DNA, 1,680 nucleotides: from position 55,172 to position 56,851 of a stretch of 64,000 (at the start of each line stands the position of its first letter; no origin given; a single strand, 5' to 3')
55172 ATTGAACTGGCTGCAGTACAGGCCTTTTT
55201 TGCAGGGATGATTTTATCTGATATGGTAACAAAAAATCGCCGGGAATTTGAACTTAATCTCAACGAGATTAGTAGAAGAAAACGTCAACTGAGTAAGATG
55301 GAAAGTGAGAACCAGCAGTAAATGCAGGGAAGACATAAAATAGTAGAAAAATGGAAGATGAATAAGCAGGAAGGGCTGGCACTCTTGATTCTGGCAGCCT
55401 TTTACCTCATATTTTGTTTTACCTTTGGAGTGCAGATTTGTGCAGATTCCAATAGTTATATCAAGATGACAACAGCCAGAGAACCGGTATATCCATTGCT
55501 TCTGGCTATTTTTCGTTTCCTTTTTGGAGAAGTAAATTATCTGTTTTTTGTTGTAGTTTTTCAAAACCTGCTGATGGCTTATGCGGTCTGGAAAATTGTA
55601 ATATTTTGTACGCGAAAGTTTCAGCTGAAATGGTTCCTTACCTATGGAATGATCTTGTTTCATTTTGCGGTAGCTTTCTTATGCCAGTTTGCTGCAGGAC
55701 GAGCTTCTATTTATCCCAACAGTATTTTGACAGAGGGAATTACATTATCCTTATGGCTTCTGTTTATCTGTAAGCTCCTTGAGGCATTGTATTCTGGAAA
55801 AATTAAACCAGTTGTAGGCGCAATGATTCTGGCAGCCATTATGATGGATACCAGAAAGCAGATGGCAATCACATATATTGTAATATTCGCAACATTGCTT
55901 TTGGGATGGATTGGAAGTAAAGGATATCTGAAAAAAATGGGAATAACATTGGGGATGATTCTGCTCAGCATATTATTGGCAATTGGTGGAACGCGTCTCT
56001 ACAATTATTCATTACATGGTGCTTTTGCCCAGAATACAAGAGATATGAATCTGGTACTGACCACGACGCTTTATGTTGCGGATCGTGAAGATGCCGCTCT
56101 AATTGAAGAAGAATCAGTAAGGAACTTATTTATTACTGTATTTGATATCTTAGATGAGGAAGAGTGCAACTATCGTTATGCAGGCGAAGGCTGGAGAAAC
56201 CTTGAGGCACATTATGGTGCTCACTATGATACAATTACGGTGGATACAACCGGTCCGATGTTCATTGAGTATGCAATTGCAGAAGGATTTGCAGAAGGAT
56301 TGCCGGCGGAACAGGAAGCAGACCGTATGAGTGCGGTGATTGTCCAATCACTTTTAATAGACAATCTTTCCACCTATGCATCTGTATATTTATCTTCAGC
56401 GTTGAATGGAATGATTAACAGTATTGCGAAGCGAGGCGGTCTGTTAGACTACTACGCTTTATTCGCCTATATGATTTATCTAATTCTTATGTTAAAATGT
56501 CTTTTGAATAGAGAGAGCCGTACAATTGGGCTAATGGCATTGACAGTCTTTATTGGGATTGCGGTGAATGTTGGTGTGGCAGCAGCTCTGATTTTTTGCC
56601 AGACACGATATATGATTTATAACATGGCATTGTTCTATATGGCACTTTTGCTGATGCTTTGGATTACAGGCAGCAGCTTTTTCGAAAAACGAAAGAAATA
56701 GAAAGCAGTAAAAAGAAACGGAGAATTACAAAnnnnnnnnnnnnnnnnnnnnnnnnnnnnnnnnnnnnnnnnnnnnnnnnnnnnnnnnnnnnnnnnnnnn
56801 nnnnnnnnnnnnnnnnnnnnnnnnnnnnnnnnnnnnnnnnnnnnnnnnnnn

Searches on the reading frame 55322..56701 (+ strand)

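Call 11: search_protein_families(library=pfam, proteins=[window:55322-56701:+], max_evalue=0.00001)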
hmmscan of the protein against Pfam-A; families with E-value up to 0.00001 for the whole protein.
window:55322-56701:+ (459 aa): 0 families

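Call 70: search_protein_families(library=pfam, proteins=[window:55322-56701:+], max_evalue=1)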
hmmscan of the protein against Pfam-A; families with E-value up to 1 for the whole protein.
window:55322-56701:+ (459 aa): 1 family
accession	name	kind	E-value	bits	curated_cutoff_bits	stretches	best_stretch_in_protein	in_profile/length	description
PF22008.2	BpuSI_TRD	-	0.16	11.8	27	1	392-450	93-154/241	Restriction endonuclease BpuSI, specificity domain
